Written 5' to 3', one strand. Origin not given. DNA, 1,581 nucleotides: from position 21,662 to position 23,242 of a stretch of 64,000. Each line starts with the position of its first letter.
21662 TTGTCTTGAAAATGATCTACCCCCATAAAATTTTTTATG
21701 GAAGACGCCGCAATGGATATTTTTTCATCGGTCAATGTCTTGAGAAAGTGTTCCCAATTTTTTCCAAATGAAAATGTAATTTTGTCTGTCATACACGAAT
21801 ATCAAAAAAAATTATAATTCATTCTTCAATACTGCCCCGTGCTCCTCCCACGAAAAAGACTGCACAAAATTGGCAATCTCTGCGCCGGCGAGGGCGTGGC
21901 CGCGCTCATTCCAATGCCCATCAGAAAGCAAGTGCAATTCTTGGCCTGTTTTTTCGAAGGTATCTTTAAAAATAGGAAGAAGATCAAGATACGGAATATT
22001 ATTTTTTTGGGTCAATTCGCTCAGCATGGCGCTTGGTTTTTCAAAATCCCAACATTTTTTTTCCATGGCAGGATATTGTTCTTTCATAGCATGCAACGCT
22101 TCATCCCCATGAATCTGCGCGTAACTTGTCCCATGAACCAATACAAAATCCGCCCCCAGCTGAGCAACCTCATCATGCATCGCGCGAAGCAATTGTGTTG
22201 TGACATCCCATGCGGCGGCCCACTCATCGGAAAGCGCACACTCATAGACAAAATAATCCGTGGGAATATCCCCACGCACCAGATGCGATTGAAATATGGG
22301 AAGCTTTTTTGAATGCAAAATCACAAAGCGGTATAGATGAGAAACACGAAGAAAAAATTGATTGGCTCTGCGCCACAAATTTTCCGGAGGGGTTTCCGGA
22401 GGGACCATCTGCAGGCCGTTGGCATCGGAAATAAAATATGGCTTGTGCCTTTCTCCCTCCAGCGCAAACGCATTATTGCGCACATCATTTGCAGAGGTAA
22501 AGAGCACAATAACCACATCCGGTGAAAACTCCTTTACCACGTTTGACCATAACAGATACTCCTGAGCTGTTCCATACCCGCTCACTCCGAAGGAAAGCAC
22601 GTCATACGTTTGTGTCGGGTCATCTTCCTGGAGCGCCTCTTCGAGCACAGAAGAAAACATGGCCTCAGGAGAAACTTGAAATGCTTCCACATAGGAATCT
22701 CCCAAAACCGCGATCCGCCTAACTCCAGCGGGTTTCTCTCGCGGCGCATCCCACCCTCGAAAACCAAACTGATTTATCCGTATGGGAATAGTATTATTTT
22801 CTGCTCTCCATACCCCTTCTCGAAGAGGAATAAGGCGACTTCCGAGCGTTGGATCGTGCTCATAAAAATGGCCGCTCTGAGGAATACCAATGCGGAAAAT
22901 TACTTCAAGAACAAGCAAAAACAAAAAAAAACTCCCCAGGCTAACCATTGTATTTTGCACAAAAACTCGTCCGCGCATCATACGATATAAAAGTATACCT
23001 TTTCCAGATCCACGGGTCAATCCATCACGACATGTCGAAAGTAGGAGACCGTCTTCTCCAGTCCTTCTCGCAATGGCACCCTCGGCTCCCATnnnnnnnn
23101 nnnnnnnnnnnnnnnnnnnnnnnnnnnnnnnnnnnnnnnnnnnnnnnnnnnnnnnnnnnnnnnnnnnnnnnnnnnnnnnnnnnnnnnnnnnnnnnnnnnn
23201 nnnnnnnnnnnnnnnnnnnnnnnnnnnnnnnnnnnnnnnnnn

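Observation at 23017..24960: Arn-like undecaprenyl-phosphate-pentose toolkit without the Ara4N-specific enzymes: possible lipid-linked xylose or arabinose donor pathway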

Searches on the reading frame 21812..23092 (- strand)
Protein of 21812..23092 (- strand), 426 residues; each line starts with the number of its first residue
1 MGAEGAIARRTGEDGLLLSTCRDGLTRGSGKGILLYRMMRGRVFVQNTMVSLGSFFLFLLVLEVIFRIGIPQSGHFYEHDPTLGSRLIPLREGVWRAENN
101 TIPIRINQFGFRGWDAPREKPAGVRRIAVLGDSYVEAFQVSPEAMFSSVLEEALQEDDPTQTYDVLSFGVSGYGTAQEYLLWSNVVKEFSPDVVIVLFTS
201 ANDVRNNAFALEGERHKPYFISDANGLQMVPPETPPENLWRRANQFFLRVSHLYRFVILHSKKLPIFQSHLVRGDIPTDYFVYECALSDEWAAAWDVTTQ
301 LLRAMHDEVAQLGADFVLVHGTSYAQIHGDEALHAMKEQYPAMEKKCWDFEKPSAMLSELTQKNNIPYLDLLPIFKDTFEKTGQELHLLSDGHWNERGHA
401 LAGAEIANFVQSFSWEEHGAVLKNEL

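Call 5: search_protein_families(library=pfam, proteins=[window:21812-23092:-], max_evalue=0.001)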
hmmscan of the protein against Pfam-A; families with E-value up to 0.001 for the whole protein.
window:21812-23092:- (426 aa): 2 families
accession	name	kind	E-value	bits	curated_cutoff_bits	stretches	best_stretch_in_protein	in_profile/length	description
PF13472.12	Lipase_GDSL_2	-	2.9e-11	44.6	32.9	1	129-401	1-178/178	GDSL-like Lipase/Acylhydrolase family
PF16822.11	ALGX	-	4.4e-06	27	26.5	1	293-412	23-132/268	SGNH hydrolase-like domain, acetyltransferase AlgX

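Call 6: search_protein_families(library=ncbifam, proteins=[window:21812-23092:-], max_evalue=0.001)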
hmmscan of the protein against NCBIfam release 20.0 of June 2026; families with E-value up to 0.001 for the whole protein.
window:21812-23092:- (426 aa): 2 families
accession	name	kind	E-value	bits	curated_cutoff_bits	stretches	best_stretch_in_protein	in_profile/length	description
NF047475.1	GDSL_LA_2490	hypoth_equivalog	2e-06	27.3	325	1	101-204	62-159/431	LA_2490 family SGNH/GDSL-type esterase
NF047474.1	GDSL_LA_2486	hypoth_equivalog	0.00013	21.3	300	0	356-407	271-322/326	LA_2486 family SGNH/GDSL-type esterase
